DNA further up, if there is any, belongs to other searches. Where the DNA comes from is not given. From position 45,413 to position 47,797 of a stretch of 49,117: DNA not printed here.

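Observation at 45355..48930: Three-gene operon of membrane proteins that each carry a cytoplasmic SHOCT module fused to a different extracellular domain, in an AT-rich segment abutting tRNA-Thr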

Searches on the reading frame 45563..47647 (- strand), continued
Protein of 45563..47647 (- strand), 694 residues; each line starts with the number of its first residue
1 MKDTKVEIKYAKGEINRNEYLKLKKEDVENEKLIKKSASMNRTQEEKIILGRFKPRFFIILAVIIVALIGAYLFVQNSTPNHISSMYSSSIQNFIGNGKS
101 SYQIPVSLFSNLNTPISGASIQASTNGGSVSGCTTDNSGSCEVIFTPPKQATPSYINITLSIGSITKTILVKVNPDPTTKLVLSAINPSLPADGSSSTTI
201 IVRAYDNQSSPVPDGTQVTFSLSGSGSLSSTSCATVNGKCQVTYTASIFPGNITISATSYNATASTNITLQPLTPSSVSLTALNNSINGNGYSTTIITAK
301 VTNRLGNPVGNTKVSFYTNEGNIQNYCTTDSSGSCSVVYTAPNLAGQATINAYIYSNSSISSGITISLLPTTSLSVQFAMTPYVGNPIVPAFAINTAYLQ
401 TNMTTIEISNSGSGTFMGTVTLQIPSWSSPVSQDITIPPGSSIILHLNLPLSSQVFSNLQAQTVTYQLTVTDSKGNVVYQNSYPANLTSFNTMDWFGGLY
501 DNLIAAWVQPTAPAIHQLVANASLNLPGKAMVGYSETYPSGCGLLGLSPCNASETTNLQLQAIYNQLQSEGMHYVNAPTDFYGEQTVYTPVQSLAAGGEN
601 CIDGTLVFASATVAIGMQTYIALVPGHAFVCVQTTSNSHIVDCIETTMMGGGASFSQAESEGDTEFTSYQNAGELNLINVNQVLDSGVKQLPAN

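Call 43: search_protein_families(library=pfam, alignment_id=A1, max_evalue=1)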
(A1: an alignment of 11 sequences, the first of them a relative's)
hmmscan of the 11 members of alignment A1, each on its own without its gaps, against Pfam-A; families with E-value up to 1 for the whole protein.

A. member 1, P0001 (694 aa): 8 families
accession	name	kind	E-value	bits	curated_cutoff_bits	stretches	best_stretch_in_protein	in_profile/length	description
PF02369.22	Big_1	-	2.3e-26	92.2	34.9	3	278-362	2-88/93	Bacterial Ig-like domain (group 1)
PF09134.16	Invasin_D3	-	2.7e-22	79.6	33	3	275-356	2-84/98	Invasin, domain 3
PF18565.7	Glyco_hydro2_C5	-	1.2e-08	35.1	32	1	181-262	1-97/103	Glycoside hydrolase family 2 C-terminal domain 5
PF17789.7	MG4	-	7.3e-05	23.4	24.7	1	297-353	18-74/95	Macroglobulin domain MG4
PF13620.12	CarboxypepD_reg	-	9.2e-05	23.2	32.3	2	297-352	2-54/82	Carboxypeptidase regulatory-like domain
PF13860.13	FlgD_ig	-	0.079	13.4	27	1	458-497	17-56/79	FlgD Ig-like domain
PF22352.2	K319L-like_PKD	-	0.11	12.9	27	1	455-476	53-74/84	K319L-like, PKD domain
PF23886.1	DUF7239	-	0.19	12.4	24.6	0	196-232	42-78/112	Family of unknown function (DUF7239)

B. families by the number of members that match (of 11 scanned): 29 families (the first 25 are shown)
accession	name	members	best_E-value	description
PF02369.22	Big_1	11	2.3e-26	Bacterial Ig-like domain (group 1)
PF09134.16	Invasin_D3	11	3e-24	Invasin, domain 3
PF18565.7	Glyco_hydro2_C5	11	3.6e-09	Glycoside hydrolase family 2 C-terminal domain 5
PF17789.7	MG4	10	4.8e-05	Macroglobulin domain MG4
PF13620.12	CarboxypepD_reg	9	6.3e-07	Carboxypeptidase regulatory-like domain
PF09851.14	SHOCT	5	4.3e-05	Short C-terminal domain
PF13860.13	FlgD_ig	4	0.057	FlgD Ig-like domain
PF05120.17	GvpG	2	0.0014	Gas vesicle protein G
PF18495.6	VbhA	2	0.022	Antitoxin VbhA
PF22352.2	K319L-like_PKD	2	0.11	K319L-like, PKD domain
PF24463.1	DUF7577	1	8e-08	Domain of unknown function (DUF7577)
PF13240.11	Zn_Ribbon_1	1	1.2e-05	zinc-ribbon domain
PF24910.1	Ig_SIBA-E_3rd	1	0.0028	Integrin beta-like protein A-E, third Ig-like domain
PF12773.13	DZR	1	0.0052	Double zinc ribbon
PF02440.21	Adeno_E3_CR1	1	0.029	Adenovirus E3 region protein CR1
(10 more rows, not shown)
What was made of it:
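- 47567..47626 (-): gC residues 8-27, the degenerate SHOCT-like tail (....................). Orthologous positions hit Pfam SHOCT in 5 of 11 orthologues (call 43).
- On SHOCT (PF09851): 5 of 11 gC orthologues hit at E<=1, best 4.3e-5 (call 43).
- Checked: 5 of 11 gC orthologues hit Pfam SHOCT (call 43).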

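Call 53: list_cluster_members(proteins=[window:45563-47647:-, window:47667-48341:-, window:48346-48930:-, window:44254-45219:-, window:38678-40819:-])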
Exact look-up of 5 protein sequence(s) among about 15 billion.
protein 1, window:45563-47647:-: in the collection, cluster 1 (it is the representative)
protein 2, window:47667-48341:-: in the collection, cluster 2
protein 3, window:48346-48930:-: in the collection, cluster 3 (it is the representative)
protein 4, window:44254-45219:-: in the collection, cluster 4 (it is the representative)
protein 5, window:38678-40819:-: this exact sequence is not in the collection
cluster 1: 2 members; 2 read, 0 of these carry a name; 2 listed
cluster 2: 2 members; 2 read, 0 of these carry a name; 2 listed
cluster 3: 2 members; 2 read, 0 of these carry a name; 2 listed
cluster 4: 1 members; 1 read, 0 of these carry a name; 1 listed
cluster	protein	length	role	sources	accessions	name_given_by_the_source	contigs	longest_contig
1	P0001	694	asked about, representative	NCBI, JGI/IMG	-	-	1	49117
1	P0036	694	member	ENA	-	-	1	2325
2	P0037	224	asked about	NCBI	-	-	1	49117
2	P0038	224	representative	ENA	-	-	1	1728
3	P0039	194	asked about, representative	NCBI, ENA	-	-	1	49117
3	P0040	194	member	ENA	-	-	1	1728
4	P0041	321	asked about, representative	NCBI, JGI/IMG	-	-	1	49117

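Call 64: find_related_loci(query=A1, collection=metagenome_contigs, flank=6000)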
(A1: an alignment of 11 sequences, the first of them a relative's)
Query A1 (694 aa) in metagenome_contigs; peptide patterns used: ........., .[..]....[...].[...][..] (x = any residue, [..] = any of these).
87 stretches matched a pattern; 12 encode a relative of the query (tblastn E <= 1e-3); 12 distinct loci.
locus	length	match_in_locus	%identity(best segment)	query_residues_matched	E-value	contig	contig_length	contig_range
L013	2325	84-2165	99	1-694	0e+0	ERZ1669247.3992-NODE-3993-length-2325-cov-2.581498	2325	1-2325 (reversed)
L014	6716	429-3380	62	6-694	0e+0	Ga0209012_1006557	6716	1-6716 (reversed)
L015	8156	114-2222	62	6-694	0e+0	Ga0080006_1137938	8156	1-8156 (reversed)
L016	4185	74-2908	62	6-694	0e+0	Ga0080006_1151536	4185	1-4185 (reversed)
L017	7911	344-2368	46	2-691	5e-177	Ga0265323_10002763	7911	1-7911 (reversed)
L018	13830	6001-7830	39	92-694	6e-132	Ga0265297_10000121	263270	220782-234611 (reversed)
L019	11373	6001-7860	37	61-693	2e-121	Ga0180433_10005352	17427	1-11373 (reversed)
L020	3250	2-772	71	438-694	1e-119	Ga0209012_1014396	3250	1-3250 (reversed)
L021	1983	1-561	73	508-694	2e-88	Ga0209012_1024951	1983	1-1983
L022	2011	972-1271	68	595-694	7e-37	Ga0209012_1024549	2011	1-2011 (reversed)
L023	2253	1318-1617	68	595-694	7e-36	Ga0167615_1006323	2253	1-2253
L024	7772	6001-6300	54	595-694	9e-24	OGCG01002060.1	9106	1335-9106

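Call 65: find_related_loci(query=A1, collection=viral_contigs, flank=6000)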
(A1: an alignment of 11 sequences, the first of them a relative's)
Query A1 (694 aa) in viral_contigs; peptide patterns used: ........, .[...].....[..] (x = any residue, [..] = any of these).
22 stretches matched a pattern, but none encodes a relative of the query by tblastn (E <= 1e-3).
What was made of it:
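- There are no relatives in viral contigs (call 65).
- Tried and rejected: No relatives (call 65).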

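Call 76: find_encoding_contigs(protein=P0006, flank=6000, max_places=2)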
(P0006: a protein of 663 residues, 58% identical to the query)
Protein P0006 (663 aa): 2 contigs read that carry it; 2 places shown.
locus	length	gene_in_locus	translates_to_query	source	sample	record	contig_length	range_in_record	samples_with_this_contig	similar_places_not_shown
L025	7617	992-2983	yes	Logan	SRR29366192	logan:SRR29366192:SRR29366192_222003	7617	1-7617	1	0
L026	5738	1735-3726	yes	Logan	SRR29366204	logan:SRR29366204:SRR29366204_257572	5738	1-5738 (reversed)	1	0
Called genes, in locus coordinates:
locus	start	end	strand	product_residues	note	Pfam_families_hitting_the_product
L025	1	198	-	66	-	?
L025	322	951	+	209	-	-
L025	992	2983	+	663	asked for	PF09134:Invasin_D3 (weak), PF18565:Glyco_hydro2_C5 (faint), PF02369:Big_1, PF09134:Invasin_D3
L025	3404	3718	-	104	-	-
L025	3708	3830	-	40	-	-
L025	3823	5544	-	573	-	-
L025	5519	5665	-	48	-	-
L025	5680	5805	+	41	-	-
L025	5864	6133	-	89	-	-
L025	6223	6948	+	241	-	-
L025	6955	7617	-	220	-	?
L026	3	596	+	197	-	?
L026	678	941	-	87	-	PF25213:HVO_A0261_N, PF01638:HxlR (faint)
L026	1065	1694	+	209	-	-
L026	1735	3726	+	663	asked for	PF09134:Invasin_D3 (weak), PF18565:Glyco_hydro2_C5 (faint), PF02369:Big_1, PF09134:Invasin_D3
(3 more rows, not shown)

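Call 77: find_encoding_contigs(protein=P0002, flank=3000, max_places=2)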
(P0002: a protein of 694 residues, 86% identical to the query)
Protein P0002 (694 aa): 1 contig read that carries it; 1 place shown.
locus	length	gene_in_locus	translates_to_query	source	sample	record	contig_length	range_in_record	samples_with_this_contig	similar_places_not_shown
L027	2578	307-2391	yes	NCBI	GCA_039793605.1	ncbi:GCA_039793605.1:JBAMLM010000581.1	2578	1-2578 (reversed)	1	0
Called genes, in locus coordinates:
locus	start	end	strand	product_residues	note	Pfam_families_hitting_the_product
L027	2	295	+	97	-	?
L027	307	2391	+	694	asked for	PF02369:Big_1, PF09134:Invasin_D3 (weak), PF18565:Glyco_hydro2_C5 (faint), PF02369:Big_1, PF09134:Invasin_D3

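Call 92: search_protein_families(library=phrogs, proteins=[window:45563-47647:-], max_evalue=0.01)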
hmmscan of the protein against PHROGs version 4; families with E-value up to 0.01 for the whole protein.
window:45563-47647:- (694 aa): 0 families
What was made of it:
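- There are no PHROGs hits (call 92).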
